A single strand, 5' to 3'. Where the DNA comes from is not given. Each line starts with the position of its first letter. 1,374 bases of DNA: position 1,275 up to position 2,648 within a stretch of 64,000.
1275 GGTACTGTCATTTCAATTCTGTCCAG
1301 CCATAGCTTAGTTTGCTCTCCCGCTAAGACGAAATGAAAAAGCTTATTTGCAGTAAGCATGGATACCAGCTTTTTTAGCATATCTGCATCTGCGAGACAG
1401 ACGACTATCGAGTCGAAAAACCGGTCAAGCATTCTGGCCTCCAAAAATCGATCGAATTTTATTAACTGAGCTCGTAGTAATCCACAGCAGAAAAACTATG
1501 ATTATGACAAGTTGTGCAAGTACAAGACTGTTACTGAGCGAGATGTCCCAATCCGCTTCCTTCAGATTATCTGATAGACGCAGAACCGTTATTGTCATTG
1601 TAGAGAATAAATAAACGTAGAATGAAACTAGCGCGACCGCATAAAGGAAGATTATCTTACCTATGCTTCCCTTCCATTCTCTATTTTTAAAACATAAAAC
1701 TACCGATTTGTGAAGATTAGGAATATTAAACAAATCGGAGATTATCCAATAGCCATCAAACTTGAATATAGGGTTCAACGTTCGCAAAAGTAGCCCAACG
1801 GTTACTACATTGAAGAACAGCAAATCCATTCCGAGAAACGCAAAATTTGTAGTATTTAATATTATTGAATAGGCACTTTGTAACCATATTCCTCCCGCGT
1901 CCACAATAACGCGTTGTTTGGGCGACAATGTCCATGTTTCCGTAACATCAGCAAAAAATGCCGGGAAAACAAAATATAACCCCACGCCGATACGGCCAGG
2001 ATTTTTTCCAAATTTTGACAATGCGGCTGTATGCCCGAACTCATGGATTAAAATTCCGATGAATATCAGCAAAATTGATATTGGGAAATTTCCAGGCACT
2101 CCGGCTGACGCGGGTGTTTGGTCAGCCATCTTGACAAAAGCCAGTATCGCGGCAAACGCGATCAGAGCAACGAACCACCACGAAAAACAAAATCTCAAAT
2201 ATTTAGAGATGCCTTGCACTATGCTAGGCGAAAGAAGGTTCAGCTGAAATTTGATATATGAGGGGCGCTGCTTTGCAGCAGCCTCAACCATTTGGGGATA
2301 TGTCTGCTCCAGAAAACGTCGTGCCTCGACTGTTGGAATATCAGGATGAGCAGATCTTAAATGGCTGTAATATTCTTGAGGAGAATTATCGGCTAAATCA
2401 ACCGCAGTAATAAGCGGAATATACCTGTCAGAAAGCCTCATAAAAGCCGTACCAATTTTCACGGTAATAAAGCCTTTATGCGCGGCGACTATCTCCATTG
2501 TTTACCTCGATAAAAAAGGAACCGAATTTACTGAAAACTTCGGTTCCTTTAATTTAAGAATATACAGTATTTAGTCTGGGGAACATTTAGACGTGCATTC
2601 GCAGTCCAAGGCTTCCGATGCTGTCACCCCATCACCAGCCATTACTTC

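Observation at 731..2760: Unannotated Cys-rich precursor-like peptide, attenuator hairpin, M50-type membrane protease and unknown protein: an orphan RiPP/signal-peptide-like module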

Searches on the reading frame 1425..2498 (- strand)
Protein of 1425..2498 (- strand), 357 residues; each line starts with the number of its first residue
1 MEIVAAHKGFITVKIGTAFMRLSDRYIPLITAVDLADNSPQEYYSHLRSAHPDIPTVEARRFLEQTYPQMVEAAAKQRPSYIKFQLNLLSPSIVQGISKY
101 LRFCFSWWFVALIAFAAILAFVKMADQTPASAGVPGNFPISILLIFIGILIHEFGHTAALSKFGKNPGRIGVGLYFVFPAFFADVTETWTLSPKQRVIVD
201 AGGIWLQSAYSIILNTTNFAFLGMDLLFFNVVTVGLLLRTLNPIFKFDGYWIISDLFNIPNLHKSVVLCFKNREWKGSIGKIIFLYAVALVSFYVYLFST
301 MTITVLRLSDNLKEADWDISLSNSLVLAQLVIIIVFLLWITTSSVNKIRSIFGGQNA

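Call 3: search_protein_families(library=pfam, proteins=[window:1425-2498:-], max_evalue=0.1)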
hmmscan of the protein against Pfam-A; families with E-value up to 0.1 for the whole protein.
window:1425-2498:- (357 aa): 1 family
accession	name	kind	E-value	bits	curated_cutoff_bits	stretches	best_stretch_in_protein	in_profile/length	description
PF05656.20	DUF805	-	0.0072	17.2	25.7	1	272-346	35-107/111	Protein of unknown function (DUF805)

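Call 4: search_protein_families(library=ncbifam, proteins=[window:1425-2498:-], max_evalue=0.1)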
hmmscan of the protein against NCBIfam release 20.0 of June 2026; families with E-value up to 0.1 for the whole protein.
window:1425-2498:- (357 aa): 2 families
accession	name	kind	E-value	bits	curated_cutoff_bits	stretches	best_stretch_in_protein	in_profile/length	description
NF041824.1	daptide_HExxH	equivalog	3.1e-30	105.6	300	1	57-265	71-292/379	daptide biosynthesis intramembrane metalloprotease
NF058609.1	RiPP_HExxH_LiaK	equivalog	8e-19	68.3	225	1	103-262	56-217/246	YydH/LiaK family epipeptide maturation metalloprotease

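Call 6: find_homologous_proteins(query=window:1425-2498:-)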
Query window:1425-2498:- (357 aa): 86 proteins with E <= 0.001 among 8000 candidates.
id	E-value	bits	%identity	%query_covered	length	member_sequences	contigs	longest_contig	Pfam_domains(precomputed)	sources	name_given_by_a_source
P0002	5.2e-233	791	100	100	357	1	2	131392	-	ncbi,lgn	-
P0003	3.3e-34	137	41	52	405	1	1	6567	-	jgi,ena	-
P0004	3.5e-34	137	38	58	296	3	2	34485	-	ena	-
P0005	9.1e-34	135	38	54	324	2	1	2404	-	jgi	jgi:putative peptide zinc metalloprotease protein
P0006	2.4e-33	134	33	68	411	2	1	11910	-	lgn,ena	-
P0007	2.0e-30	124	29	79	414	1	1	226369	PF02163.29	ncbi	-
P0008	7.9e-30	122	33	60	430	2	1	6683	-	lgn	-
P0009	9.6e-28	115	34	57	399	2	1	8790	PF02163.29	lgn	-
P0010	2.2e-27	114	35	55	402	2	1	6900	PF02163.29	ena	-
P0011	2.5e-27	114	32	66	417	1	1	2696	-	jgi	jgi:putative peptide zinc metalloprotease protein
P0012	2.6e-27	114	44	35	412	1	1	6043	-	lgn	-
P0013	4.1e-27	113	36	54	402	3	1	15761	-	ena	-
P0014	5.6e-27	113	31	67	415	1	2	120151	-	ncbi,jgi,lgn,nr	ncbi:MAG TPA: hypothetical protein VGS07_04665 [Thermoanaerobaculia bacterium]|jgi:putative peptide 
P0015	8.1e-27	112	38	52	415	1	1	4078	PF02163.29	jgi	jgi:putative peptide zinc metalloprotease protein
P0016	8.7e-27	112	32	64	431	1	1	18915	-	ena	-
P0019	2.1e-26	111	30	73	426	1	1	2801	PF02163.29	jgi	jgi:putative peptide zinc metalloprotease protein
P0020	5.1e-26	110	31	79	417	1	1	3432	PF02163.29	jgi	jgi:putative peptide zinc metalloprotease protein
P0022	8.0e-26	109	33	59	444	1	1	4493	PF02163.29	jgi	jgi:putative peptide zinc metalloprotease protein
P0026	8.3e-25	106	40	41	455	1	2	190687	PF02163.29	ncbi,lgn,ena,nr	ncbi:MAG TPA: hypothetical protein VJH03_23915 [Blastocatellia bacterium]|nr:hypothetical protein [B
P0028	2.0e-24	105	37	51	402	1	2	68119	PF02163.29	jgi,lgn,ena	jgi:putative peptide zinc metalloprotease protein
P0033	6.1e-24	103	32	69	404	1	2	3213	PF02163.29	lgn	-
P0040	2.2e-23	101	32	50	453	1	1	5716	PF02163.29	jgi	jgi:putative peptide zinc metalloprotease protein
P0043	6.1e-23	100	40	42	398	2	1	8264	PF02163.29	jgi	-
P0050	1.7e-22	98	29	75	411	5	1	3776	PF02163.29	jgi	jgi:putative peptide zinc metalloprotease protein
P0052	3.8e-22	97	40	34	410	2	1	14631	PF02163.29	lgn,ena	-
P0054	6.2e-22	96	31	67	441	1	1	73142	PF02163.29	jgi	jgi:putative peptide zinc metalloprotease protein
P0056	1.1e-21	96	33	53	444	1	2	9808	PF02163.29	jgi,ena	jgi:putative peptide zinc metalloprotease protein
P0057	1.4e-21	95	40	34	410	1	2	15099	PF02163.29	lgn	-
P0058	1.4e-21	95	35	49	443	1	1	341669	PF02163.29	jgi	jgi:putative peptide zinc metalloprotease protein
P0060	1.7e-21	95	42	34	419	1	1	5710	PF02163.29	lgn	-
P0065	6.3e-21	93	27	87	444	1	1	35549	PF02163.29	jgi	jgi:putative peptide zinc metalloprotease protein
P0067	8.5e-21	93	28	83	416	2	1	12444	PF02163.29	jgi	jgi:putative peptide zinc metalloprotease protein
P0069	1.5e-20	92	29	56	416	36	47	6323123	PF02163.29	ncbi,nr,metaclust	ncbi:peptidase [Bacillus cereus]|nr:hypothetical protein [Bacillus thuringiensis] MEC2879487.1 pepti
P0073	4.2e-20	90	33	54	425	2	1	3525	PF02163.29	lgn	-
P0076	3.0e-19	88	29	57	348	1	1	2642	PF02163.29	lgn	-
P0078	1.3e-18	85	34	50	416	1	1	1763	PF02163.29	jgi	jgi:putative peptide zinc metalloprotease protein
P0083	3.4e-14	71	41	31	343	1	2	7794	PF02163.29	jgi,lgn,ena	-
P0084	3.0e-13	68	31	51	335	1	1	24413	PF02163.29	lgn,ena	-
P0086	3.7e-8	51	31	43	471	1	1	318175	PF02163.29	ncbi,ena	-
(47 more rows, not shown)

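Call 7: find_encoding_contigs(protein=P0002, flank=10000, max_places=4)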
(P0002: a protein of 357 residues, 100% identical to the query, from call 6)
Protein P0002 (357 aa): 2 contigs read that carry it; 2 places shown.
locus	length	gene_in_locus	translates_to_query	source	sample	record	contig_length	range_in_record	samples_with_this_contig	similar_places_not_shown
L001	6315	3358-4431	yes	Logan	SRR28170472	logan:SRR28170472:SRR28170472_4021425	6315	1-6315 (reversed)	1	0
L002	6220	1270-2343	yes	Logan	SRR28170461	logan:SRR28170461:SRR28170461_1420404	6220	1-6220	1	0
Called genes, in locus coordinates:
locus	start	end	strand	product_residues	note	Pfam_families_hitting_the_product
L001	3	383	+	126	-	?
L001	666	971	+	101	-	-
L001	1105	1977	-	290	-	-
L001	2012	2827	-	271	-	PF01738:DLH (faint), PF12697:Abhydrolase_6 (faint), PF00326:Peptidase_S9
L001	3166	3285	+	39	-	-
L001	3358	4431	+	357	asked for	-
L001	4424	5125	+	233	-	-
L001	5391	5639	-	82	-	-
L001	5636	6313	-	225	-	?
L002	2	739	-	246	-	?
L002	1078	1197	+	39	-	-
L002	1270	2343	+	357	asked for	-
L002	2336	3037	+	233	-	-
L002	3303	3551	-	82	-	-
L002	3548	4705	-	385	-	PF13356:Arm-DNA-bind_3, PF00589:Phage_integrase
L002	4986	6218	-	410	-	?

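Call 8: find_encoding_contigs(protein=P0004, flank=8000, max_places=3)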
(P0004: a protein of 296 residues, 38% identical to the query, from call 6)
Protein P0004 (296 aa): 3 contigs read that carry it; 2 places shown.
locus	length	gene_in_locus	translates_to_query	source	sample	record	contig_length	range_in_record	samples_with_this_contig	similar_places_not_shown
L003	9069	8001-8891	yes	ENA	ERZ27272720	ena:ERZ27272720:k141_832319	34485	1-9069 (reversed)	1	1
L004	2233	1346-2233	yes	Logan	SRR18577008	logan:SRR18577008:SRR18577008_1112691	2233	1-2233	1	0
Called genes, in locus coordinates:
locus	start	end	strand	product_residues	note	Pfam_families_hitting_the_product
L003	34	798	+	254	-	PF04354:ZipA_C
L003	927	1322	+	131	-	PF05597:Phasin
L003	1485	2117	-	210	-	PF00440:TetR_N, PF13972:TetR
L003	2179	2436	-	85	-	PF00887:ACBP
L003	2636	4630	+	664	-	PF01073:3Beta_HSD, PF01370:Epimerase, PF07993:NAD_binding_4, PF13460:NAD_binding_10 (faint), PF16363:GDP_Man_Dehyd (weak), PF00106:adh_short, PF08659:KR (weak), PF13561:adh_short_C2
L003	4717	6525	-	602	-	PF12222:PNGaseA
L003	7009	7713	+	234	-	PF11205:DUF2987 (weak)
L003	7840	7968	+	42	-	-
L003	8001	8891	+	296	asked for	-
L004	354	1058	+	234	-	PF11205:DUF2987 (weak)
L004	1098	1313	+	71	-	-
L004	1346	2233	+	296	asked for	?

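Call 13: find_related_loci(query=A1, collection=genome_contigs, flank=6000)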
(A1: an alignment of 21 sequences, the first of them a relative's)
Query A1 (357 aa) in genome_contigs; peptide patterns used: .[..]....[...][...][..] (x = any residue, [..] = any of these).
157 stretches matched a pattern; 148 encode a relative of the query (tblastn E <= 1e-3); the best 80 are kept; 80 distinct loci.
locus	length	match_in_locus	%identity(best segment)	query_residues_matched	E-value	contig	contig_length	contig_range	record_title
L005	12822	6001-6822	33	36-296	8e-36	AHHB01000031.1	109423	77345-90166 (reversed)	Janthinobacterium lividum PAMC 25724 ctg7180000005896, whole genome shotgun sequence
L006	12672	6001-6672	35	43-267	9e-35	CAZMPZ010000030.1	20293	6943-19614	MAG TPA_asm: uncultured Rhodanobacter sp. isolate binchicken_co351_18 genome assembly, contig: NODE_1539_length_20293_co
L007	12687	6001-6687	33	49-276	1e-34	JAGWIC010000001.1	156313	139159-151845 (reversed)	MAG: Lysobacteraceae bacterium isolate REEB105 contig-150_49, whole genome shotgun sequence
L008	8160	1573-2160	39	74-266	1e-33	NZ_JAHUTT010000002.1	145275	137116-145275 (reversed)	Shewanella sp. NIFS-20-20 2, whole genome shotgun sequence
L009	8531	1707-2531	31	1-266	1e-33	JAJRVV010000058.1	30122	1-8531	MAG: Chloroflexota bacterium isolate Dive96_bin10.74 k141_1198353, whole genome shotgun sequence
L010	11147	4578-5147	38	130-307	4e-33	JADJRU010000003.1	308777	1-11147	MAG: Ahniella sp. isolate Hade_18-Q3-R52-61_BATAC.200 tig00008674-10-3087070, whole genome shotgun sequence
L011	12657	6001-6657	35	59-273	4e-33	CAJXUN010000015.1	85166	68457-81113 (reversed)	MAG TPA_asm: uncultured Colwellia sp. isolate SRR3933282_bin.2_MetaBAT_v2.12.1_MAG genome assembly, contig: NODE_17_leng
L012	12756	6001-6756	33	74-314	1e-32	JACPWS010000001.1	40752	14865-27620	MAG: Burkholderiales bacterium isolate NC_groundwater_817_Pr1_B-0.1um_58_14 Montesol18_Bp1_scaffold_136346, whole genome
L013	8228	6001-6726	33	137-351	1e-32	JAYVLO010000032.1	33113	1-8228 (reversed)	MAG: Pseudolysobacter sp. isolate GL54_UP_metabinner_4 GL54_UP_metabinner_4_31, whole genome shotgun sequence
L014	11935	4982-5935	30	5-305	1e-31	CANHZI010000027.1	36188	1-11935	MAG: Oxalobacteraceae bacterium isolate RE-4nov15-228 genome assembly, contig: RE-4nov15-C1180, whole genome shotgun seq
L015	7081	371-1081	33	39-266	7e-32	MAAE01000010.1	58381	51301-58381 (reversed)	Colwellia sp. 39_35_sub15_T18 BD02T18sub15_scaffold_47, whole genome shotgun sequence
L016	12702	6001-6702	33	48-278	1e-31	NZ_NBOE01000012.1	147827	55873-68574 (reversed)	Colwellia polaris strain MCCC 1C00015 scaffold12, whole genome shotgun sequence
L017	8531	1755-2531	33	29-278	3e-31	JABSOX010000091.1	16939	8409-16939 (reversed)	MAG: Colwellia sp. isolate DT_19 DT-Colwellia-3_scaffold_95, whole genome shotgun sequence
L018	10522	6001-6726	35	71-300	3e-31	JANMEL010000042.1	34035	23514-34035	MAG: Chamaesiphon sp. OTE_70b_metabat_96 OTE_70b_k141_2774268, whole genome shotgun sequence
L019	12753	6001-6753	32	19-264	1e-30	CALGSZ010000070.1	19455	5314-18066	MAG TPA_asm: uncultured Chloroflexi bacterium isolate SRR5251193_bin.127_CONCOCT_v1.1_MAG genome assembly, contig: ERZ79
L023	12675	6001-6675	33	55-276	1e-30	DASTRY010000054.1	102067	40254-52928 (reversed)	MAG TPA_asm: Steroidobacteraceae bacterium isolate SMAG_U2266 k141_1651594, whole genome shotgun sequence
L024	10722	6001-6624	34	64-266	2e-30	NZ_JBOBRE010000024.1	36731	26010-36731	Massilia sp. BKSP1R2A-1 24, whole genome shotgun sequence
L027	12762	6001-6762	32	72-315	7e-30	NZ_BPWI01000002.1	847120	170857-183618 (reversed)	Duganella hordei strain R1 sequence02, whole genome shotgun sequence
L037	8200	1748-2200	37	125-276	4e-29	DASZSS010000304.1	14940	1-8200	MAG TPA_asm: Steroidobacteraceae bacterium isolate SMAG_U6056 k141_557772, whole genome shotgun sequence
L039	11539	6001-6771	31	58-298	6e-29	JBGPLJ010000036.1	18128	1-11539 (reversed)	MAG: Steroidobacteraceae bacterium isolate OBJ_0618_7090110_265 k141_3754006_length_18128_cov_17.0633, whole genome shot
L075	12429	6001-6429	41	130-266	3e-26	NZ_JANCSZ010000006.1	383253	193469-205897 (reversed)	Massilia sp. YIM B04103 Scaffold6, whole genome shotgun sequence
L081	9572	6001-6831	31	33-272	4e-26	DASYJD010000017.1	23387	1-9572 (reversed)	MAG TPA_asm: Thermoanaerobaculia bacterium isolate SMAG_U4286 k141_286346, whole genome shotgun sequence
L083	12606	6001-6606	33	70-265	8e-26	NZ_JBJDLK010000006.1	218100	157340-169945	Elizabethkingia meningoseptica strain WHH contig_6_len_218100, whole genome shotgun sequence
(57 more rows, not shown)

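Call 18: search_protein_families(library=ncbifam, proteins=[L075:7790-8809:+, L081:3757-5274:+, L027:6985-7956:+, L083:7809-9770:+, L037:2398-3222:+, L012:8986-9702:+, L024:9659-10576:+], max_evalue=0.1)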
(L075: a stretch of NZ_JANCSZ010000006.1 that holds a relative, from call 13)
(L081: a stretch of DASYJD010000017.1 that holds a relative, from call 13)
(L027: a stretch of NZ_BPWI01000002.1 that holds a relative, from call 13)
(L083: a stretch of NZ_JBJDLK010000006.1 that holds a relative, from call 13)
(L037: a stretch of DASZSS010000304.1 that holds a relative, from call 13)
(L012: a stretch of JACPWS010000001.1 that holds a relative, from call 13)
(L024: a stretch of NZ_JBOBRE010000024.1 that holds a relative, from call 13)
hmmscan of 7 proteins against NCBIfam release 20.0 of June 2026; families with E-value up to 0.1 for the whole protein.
L075:7790-8809:+ (339 aa): 15 families
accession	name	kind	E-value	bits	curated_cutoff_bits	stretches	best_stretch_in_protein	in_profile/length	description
NF006270.0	PRK08419.1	equivalog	3.1e-12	46.4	248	1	86-281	95-283/298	lipid A biosynthesis lauroyl acyltransferase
NF006487.0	PRK08905.1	equivalog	5.3e-12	45.4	281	1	86-278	84-265/290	lysophospholipid acyltransferase family protein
NF005399.0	PRK06946.1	subfamily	2.8e-11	43.2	343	1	15-281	27-278/294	lipid A biosynthesis lauroyl acyltransferase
NF005919.0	PRK07920.1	equivalog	7e-11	41.7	209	1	17-282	34-289/311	phosphatidylinositol mannoside acyltransferase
NF006437.0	PRK08733.1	equivalog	8.1e-10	38.3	540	1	84-278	106-286/306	LpxL/LpxP family Kdo(2)-lipid IV(A) lauroyl/palmitoleoyl acyltransferase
NF006432.0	PRK08706.1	equivalog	1.2e-09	37.9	384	1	14-282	20-274/289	lipid A biosynthesis lauroyl acyltransferase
TIGR02207.1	lipid_A_htrB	subfamily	2.6e-09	36.9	297.8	1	84-280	100-285/303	LpxL/LpxP family Kdo(2)-lipid IV(A) lauroyl/palmitoleoyl acyltransferase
NF005120.0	PRK06553.1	equivalog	4.1e-08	32.9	273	1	32-280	60-300/308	lipid A biosynthesis lauroyl acyltransferase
NF006438.0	PRK08734.1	equivalog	3.1e-07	29.7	363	1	84-278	93-277/305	lauroyl acyltransferase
NF005340.0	PRK06860.1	subfamily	9.6e-07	28.3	398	1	84-281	106-292/309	lipid A biosynthesis lauroyl acyltransferase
TIGR02208.1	lipid_A_msbB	equivalog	3.1e-06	26.7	336.05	1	13-279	35-287/305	lauroyl-Kdo(2)-lipid IV(A) myristoyltransferase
NF006507.0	PRK08943.1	subfamily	4.5e-06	25.9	337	1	13-279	45-297/322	lipid A biosynthesis (KDO)2-(lauroyl)-lipid IVA acyltransferase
NF004569.0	PRK05906.1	equivalog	0.00018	20.5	439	1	172-281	200-307/454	lipid A biosynthesis lauroyl acyltransferase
NF004191.0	PRK05646.1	equivalog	0.00037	19.8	491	1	10-278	33-287/310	lipid A biosynthesis lauroyl acyltransferase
NF005150.0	PRK06628.1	equivalog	0.0066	15.9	350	1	84-281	96-283/290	lipid A biosynthesis lauroyl acyltransferase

L081:3757-5274:+ (505 aa): 62 families (the best 25 are shown)
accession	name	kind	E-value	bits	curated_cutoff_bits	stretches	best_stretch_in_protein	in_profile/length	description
NF038107.1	rSAM_NF038107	equivalog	3.6e-32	111.7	600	1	97-459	66-405/444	Cys-every-fifth radical SAM/SPASM peptide maturase CefB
TIGR04463.1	rSAM_vs_C_rich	equivalog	9.6e-32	110.3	525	1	123-456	87-396/438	TIGR04463 family radical SAM/SPASM RiPP maturase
NF047865.1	rSAM_PapB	equivalog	1.2e-31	110.2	340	1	123-456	8-318/330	PapB family radical SAM/SPASM ranthipeptide maturase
TIGR04280.1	geopep_mat_rSAM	hypoth_equivalog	2.1e-28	99.5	400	1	83-458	52-396/428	geopeptide radical SAM maturase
NF041298.1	rSAM_mat_DynA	equivalog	1.3e-23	83.6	450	1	123-474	6-342/356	dynobactin maturation radical SAM/SPASM protein DynA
TIGR04334.1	rSAM_Clo7bot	equivalog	2.7e-23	82.3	600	1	122-456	94-407/440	radical SAM/SPASM domain Clo7bot peptide maturase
TIGR04064.1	rSAM_nif11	equivalog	3.4e-23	82.1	518.7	2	122-273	82-224/459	nif11-like peptide radical SAM maturase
NF052473.1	rSAM_FlmE_OhkG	exception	1.4e-20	73.5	500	1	69-458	48-432/481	FlmE/OhkG family radical SAM/SPASM peptide maturase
TIGR03906.1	quino_hemo_SAM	equivalog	1.6e-19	69.9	453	1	126-471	102-433/467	quinohemoprotein amine dehydrogenase maturation protein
TIGR03974.1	rSAM_six_Cys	equivalog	2.5e-18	66.2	425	2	126-272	105-243/451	thioether cross-link-forming SCIFF peptide maturase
TIGR03942.1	sulfatase_rSAM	equivalog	7e-17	61.5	349.45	1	126-481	9-353/363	anaerobic sulfatase maturase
TIGR03978.1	rSAM_paired_1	equivalog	9.9e-17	60.8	370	2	114-305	79-261/466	His-Xaa-Ser system radical SAM maturase HxsB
TIGR04068.1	rSAM_ocin_clost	equivalog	1.2e-16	60.7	500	1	82-272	51-231/462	Cys-rich peptide radical SAM maturase CcpM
NF040492.1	not_ScfB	exception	2e-16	59.9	855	1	126-458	103-419/450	ScfB-related radical SAM/SPASM orphan maturase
TIGR04163.1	rSAM_cobopep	equivalog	4.8e-16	58.5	375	2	102-300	50-234/428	peptide-modifying radical SAM enzyme CbpB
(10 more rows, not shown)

L027:6985-7956:+ (323 aa): 0 families

L083:7809-9770:+ (653 aa): 4 families
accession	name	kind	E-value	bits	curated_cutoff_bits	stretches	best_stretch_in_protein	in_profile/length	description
TIGR01787.1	squalene_cyclas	subfamily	9.6e-12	44.3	322.7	1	390-625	338-588/622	squalene/oxidosqualene cyclases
TIGR01507.1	hopene_cyclase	equivalog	9.1e-10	37.5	431.1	1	506-627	471-603/640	squalene--hopene cyclase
TIGR03463.1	osq_cycl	subfamily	1.5e-09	36.7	851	1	486-584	453-550/634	2,3-oxidosqualene cyclase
NF053823.1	SCO2321_fam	equivalog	0.0007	18.6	300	1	556-592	118-155/405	SCO2321 family membrane protein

L037:2398-3222:+ (274 aa): 0 families

L012:8986-9702:+ (238 aa): 1 family
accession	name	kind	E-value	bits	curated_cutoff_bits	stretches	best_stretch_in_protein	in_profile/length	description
NF011831.0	PRK15303.1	equivalog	0.016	14.9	333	1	1-32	1-32/229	hypothetical protein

L024:9659-10576:+ (305 aa): 4 families
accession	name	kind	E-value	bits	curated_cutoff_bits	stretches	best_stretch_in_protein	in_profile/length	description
NF041647.1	ABC_perm_CPBP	equivalog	1e-09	37.7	435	1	125-224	537-629/636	ABC transporter permease subunit/CPBP intramembrane protease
NF033192.3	CPBP_JDVT_MrtJ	equivalog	3.8e-07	30.7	75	1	142-223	8-93/98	JDVT-CTERM system glutamic-type intramembrane protease MrtJ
NF046050.1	CPBP_fam_MroQ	equivalog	0.00013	21.5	270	1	142-222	137-217/243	intramembrane glutamic endopeptidase MroQ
NF040589.1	CPBP_Synerg_MrtS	equivalog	0.00024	21.4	130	1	130-213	71-151/170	Synerg-CTERM system glutamic-type intramembrane protease MrtS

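Call 19: search_protein_families(library=pfam, proteins=[L075:7790-8809:+, L081:3757-5274:+, L027:6985-7956:+, L083:7809-9770:+, L037:2398-3222:+, L012:8986-9702:+, L024:9659-10576:+], max_evalue=0.1)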
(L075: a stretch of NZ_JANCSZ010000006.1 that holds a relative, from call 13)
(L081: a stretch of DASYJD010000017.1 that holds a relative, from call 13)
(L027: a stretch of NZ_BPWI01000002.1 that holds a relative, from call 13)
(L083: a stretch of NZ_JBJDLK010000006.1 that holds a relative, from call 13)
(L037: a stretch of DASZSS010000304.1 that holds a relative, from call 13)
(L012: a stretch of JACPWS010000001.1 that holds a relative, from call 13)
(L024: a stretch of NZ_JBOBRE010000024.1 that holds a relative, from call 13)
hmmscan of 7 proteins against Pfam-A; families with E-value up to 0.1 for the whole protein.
L075:7790-8809:+ (339 aa): 1 family
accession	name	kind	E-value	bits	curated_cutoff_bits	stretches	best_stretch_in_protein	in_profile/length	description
PF03279.18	Lip_A_acyltrans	-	3.1e-18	66.4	22.3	1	39-282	60-289/295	Bacterial lipid A biosynthesis acyltransferase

L081:3757-5274:+ (505 aa): 2 families
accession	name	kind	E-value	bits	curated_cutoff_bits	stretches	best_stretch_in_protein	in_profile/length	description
PF04055.27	Radical_SAM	-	4.6e-11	43.6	29.5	1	124-300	3-165/166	Radical SAM superfamily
PF13353.11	Fer4_12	-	2.4e-06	28.3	22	1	126-254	13-124/137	4Fe-4S single cluster domain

L027:6985-7956:+ (323 aa): 0 families

L083:7809-9770:+ (653 aa): 3 families
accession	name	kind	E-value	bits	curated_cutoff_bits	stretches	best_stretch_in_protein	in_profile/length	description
PF13243.12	SQHop_cyclase_C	-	5.7e-16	58.9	26.1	1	401-585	53-236/319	Squalene-hopene cyclase C-terminal domain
PF00432.27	Prenyltrans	-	0.0009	19.2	26.5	1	497-618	36-161/304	Prenyltransferase alpha-alpha toroid domain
PF13249.12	SQHop_cyclase_N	-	0.0018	18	26.2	1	514-589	4-77/291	Squalene-hopene cyclase N-terminal domain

L037:2398-3222:+ (274 aa): 0 families

L012:8986-9702:+ (238 aa): 2 families
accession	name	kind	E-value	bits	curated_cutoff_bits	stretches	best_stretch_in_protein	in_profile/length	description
PF11205.13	DUF2987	-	1.9e-08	34.8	25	1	87-181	49-145/146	Protein of unknown function (DUF2987)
PF02907.21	Peptidase_S29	-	0.081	13.1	25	0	65-127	4-62/149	Hepatitis C virus NS3 protease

L024:9659-10576:+ (305 aa): 2 families
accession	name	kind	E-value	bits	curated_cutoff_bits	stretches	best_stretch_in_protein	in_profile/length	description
PF02517.21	Rce1-like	-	1.8e-18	67.1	22.4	1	131-223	4-92/93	Type II CAAX prenyl endopeptidase Rce1-like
PF06724.16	DUF1206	-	0.082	13.4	26.2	1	8-51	25-68/70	Domain of Unknown Function (DUF1206)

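Call 28: list_cluster_members(proteins=[P0002, P0001])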
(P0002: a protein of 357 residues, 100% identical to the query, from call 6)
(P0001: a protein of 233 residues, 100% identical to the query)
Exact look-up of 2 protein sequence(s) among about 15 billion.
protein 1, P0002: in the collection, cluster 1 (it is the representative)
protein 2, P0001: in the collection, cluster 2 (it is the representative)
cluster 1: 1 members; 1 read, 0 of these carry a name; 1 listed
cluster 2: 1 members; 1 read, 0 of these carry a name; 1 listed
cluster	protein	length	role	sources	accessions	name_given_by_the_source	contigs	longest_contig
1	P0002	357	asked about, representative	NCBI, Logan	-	-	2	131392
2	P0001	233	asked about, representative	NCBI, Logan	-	-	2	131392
